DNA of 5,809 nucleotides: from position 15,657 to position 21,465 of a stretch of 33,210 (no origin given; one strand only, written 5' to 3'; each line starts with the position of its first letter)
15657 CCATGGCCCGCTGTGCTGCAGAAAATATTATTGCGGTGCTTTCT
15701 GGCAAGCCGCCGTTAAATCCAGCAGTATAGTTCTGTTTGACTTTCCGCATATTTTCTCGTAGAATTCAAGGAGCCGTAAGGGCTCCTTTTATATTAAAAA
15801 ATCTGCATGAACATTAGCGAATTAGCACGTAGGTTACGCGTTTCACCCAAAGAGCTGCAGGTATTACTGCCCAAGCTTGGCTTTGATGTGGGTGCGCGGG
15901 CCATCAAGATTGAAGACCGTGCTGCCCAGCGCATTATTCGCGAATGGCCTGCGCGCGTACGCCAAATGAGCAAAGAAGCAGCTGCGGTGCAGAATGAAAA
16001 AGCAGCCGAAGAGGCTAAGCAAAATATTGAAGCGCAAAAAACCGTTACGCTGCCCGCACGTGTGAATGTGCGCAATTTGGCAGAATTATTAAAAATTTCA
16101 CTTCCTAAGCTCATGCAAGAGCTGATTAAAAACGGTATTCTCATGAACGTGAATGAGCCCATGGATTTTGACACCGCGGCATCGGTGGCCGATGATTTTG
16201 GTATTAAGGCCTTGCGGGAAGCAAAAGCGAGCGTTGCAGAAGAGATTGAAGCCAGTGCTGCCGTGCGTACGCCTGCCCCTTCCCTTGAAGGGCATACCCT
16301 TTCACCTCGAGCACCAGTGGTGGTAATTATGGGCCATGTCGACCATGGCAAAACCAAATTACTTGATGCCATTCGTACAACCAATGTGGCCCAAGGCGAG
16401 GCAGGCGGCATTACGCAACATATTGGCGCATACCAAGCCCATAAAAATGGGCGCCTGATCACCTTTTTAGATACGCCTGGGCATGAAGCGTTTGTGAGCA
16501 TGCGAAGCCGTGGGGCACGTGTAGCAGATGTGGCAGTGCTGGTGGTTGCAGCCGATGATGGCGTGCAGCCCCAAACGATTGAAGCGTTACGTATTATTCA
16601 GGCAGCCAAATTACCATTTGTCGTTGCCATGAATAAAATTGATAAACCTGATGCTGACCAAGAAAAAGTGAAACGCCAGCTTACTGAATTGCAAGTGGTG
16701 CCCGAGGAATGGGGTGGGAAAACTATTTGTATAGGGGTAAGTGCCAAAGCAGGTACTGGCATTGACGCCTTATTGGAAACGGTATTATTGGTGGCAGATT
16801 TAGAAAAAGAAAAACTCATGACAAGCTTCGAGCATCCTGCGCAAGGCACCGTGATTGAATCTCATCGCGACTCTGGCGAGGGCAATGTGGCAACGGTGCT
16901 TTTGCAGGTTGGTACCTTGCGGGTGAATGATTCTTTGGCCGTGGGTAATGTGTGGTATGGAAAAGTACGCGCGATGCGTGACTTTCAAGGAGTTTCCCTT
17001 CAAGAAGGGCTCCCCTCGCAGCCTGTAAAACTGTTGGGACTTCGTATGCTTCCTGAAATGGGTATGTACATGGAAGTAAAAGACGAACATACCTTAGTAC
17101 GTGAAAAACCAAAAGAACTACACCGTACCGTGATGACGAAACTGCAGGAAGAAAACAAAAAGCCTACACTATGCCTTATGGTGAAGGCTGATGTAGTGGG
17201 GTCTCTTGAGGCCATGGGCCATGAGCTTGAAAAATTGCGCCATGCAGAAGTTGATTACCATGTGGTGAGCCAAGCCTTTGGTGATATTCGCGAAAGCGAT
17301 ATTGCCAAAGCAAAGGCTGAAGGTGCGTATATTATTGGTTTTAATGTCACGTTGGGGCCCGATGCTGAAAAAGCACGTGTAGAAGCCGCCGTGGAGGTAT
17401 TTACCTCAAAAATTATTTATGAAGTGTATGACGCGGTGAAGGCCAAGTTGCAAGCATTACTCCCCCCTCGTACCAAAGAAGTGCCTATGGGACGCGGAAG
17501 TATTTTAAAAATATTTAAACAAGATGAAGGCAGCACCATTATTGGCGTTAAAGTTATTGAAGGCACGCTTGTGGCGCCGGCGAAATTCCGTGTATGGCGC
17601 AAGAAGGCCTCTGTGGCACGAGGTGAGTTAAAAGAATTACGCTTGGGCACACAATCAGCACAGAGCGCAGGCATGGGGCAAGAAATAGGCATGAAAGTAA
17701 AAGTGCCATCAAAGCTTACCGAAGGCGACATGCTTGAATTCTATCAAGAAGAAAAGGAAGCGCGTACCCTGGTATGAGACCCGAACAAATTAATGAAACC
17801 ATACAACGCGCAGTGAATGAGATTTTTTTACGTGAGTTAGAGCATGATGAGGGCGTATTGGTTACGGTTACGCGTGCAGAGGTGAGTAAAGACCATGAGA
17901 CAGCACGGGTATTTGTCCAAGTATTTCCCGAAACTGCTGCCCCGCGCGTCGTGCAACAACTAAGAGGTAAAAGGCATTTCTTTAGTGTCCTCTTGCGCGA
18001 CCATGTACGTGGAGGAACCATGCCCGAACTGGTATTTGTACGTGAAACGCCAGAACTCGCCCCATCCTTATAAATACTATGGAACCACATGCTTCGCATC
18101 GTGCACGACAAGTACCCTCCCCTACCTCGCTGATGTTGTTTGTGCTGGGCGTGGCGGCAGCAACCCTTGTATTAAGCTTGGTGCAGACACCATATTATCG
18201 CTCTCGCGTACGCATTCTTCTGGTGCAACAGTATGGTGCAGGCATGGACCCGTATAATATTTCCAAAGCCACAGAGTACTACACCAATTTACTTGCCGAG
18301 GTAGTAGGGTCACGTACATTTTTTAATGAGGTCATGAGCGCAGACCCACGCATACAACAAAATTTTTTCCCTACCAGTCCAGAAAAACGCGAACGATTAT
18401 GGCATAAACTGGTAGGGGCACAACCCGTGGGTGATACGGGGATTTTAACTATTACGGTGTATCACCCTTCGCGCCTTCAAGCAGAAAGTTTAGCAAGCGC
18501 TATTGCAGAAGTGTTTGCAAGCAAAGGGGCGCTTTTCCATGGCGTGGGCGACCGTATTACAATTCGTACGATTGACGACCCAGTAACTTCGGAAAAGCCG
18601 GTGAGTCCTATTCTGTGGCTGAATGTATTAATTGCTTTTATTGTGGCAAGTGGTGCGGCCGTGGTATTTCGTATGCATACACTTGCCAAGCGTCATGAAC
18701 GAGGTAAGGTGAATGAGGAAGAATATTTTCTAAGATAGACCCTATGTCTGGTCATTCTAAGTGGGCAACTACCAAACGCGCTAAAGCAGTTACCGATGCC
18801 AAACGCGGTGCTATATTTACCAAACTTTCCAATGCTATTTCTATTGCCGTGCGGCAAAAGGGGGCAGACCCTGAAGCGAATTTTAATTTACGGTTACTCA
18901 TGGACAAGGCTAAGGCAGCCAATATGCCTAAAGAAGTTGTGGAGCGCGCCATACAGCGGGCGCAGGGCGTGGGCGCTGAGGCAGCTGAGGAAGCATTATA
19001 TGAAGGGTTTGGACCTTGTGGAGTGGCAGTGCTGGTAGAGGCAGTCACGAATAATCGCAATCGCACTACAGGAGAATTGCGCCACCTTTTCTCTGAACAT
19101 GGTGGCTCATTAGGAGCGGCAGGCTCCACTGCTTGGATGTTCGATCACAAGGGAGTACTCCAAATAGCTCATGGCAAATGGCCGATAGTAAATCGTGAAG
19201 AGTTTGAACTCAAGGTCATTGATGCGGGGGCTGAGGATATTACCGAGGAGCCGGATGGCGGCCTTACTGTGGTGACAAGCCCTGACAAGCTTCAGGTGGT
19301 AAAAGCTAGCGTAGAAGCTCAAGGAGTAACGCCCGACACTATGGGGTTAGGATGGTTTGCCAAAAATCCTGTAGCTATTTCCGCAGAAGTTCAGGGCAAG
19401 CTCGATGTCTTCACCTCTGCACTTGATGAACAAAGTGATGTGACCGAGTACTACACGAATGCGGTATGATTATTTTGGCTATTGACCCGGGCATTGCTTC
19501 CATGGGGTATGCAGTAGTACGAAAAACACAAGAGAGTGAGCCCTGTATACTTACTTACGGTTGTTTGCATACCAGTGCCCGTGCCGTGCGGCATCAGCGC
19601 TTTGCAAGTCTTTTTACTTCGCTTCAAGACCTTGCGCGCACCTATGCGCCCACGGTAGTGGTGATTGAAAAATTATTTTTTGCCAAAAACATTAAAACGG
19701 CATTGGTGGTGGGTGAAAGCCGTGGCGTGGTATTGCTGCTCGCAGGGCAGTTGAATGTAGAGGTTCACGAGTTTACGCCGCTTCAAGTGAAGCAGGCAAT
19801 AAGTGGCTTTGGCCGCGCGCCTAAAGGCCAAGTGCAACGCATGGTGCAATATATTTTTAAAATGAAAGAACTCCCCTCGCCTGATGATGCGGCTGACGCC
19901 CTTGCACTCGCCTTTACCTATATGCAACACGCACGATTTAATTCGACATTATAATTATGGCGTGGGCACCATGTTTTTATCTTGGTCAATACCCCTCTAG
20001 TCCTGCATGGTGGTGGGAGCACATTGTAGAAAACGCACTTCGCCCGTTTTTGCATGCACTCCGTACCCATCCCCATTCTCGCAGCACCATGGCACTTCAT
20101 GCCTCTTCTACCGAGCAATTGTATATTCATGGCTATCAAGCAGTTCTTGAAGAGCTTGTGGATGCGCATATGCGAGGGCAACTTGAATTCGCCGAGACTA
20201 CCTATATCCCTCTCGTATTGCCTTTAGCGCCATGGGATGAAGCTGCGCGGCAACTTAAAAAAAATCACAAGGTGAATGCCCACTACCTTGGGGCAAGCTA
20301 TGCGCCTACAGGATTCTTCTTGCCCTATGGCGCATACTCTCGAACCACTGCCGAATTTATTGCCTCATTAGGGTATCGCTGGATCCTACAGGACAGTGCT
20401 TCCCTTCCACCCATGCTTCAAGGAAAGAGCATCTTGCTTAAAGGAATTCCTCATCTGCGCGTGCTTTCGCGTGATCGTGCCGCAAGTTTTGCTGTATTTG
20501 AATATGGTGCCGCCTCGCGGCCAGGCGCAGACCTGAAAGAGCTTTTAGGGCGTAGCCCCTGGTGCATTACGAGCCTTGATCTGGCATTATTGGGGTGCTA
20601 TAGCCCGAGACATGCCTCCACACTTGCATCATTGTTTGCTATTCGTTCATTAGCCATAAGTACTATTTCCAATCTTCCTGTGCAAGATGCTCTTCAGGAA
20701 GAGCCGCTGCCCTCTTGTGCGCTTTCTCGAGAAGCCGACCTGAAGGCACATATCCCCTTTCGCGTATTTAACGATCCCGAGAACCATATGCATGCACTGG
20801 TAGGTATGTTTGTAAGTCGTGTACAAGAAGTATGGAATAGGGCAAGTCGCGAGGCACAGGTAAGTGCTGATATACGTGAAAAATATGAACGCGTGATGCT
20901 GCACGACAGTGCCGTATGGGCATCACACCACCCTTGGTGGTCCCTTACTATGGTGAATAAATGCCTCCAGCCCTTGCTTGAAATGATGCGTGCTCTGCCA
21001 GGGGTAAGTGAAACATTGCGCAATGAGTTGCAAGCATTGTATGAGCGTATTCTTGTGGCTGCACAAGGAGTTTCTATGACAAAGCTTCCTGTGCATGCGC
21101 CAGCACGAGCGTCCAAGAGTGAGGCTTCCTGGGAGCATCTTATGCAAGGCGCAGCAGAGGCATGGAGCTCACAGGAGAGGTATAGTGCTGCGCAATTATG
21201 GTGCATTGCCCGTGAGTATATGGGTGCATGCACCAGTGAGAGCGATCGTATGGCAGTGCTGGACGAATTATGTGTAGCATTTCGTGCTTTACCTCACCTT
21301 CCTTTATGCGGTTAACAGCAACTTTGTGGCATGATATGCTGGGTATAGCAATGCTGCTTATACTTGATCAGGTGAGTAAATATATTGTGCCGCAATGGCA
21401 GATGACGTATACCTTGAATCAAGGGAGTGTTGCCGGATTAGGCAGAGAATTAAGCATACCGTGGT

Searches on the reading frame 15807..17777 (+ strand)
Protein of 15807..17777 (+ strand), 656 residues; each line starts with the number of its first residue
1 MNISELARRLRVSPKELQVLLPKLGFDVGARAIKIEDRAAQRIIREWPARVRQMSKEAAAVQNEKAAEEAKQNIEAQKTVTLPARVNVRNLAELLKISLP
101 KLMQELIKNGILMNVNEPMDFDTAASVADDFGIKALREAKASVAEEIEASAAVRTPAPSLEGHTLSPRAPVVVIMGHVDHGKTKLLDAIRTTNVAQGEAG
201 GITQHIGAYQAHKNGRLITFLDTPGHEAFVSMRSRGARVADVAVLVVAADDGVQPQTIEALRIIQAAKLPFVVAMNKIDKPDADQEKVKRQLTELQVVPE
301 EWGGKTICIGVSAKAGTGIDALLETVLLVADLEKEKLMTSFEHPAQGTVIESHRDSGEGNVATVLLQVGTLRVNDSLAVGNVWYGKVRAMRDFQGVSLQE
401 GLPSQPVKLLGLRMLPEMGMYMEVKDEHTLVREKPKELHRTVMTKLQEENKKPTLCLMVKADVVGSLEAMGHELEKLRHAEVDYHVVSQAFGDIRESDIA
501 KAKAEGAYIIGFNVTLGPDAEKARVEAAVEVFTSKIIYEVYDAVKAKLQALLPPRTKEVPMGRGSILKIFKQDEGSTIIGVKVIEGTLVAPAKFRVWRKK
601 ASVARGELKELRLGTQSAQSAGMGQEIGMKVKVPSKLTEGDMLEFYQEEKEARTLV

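Call 15: search_protein_families(library=pfam, proteins=[window:15807-17777:+], max_evalue=0.001)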
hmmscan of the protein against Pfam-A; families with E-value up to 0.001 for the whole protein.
window:15807-17777:+ (656 aa): 8 families
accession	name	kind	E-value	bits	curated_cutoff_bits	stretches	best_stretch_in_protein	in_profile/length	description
PF00009.33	GTP_EFTU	-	9.7e-38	130.1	26.5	1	171-327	5-183/188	Elongation factor Tu GTP binding domain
PF11987.13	IF-2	-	7.2e-27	94.1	27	1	436-545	9-117/117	Translation-initiation factor 2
PF22042.2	EF-G_D2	-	2.4e-17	63.3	27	1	344-419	1-78/84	Elongation factor G domain 2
PF01926.29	MMR_HSR1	-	8.3e-11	42.4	21.9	1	172-277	2-113/113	50S ribosome-binding GTPase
PF04760.21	IF2_N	-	2e-08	34.3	25.3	1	84-133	2-52/53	Translation initiation factor IF-2, N-terminal region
PF03193.22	RsgA_GTPase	-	0.00025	21.3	30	0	240-324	23-102/174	RsgA GTPase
PF00071.28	Ras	-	0.00028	20.9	21.6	1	172-326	2-156/162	Ras family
PF02421.24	FeoB_N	-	0.00056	19.9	27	0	172-325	3-155/156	Ferrous iron transport protein B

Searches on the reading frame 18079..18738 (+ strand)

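Call 15: search_protein_families(library=pfam, proteins=[window:18079-18738:+], max_evalue=0.001)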
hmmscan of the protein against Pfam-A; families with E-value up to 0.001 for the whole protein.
window:18079-18738:+ (219 aa): 0 families

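Call 64: search_protein_families(library=pfam, proteins=[window:18079-18738:+], max_evalue=0.01)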
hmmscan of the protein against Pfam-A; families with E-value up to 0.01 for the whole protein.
window:18079-18738:+ (219 aa): 1 family
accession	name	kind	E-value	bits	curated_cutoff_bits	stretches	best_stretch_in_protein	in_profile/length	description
PF02706.20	Wzz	-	0.0028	18.4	25.5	1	19-87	20-89/91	Chain length determinant protein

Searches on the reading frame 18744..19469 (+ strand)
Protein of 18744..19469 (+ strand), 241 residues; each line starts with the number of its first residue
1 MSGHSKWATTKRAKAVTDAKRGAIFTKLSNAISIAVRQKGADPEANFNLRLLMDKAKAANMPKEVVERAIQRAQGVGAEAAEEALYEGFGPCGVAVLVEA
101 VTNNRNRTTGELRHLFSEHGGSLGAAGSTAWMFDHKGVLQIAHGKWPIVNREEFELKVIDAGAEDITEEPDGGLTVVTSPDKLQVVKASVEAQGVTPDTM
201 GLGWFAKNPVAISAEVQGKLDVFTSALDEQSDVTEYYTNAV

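Call 15: search_protein_families(library=pfam, proteins=[window:18744-19469:+], max_evalue=0.001)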
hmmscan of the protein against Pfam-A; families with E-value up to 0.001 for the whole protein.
window:18744-19469:+ (241 aa): 2 families
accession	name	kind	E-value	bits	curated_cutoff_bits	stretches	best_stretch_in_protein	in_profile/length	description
PF01709.26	Transcrip_reg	-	5e-45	153.5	27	1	82-240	2-160/160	TACO1/YebC second and third domain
PF20772.2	TACO1_YebC_N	-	3.8e-28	98.2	36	1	5-75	1-72/73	TACO1/YebC protein N-terminal domain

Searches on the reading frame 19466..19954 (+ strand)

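Call 15: search_protein_families(library=pfam, proteins=[window:19466-19954:+], max_evalue=0.001)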
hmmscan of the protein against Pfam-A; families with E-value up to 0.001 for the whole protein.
window:19466-19954:+ (162 aa): 1 family
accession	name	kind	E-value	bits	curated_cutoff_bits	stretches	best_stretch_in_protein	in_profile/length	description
PF02075.23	RuvC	-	3.3e-42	144.3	22.2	1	3-151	1-147/148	Crossover junction endodeoxyribonuclease RuvC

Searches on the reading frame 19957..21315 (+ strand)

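Call 15: search_protein_families(library=pfam, proteins=[window:19957-21315:+], max_evalue=0.001)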
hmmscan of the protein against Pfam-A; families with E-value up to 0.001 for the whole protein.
window:19957-21315:+ (452 aa): 1 family
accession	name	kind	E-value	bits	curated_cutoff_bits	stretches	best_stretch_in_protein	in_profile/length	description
PF03065.20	Glyco_hydro_57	-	5.9e-11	42.7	21.2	1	37-161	65-185/291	Glycosyl hydrolase family 57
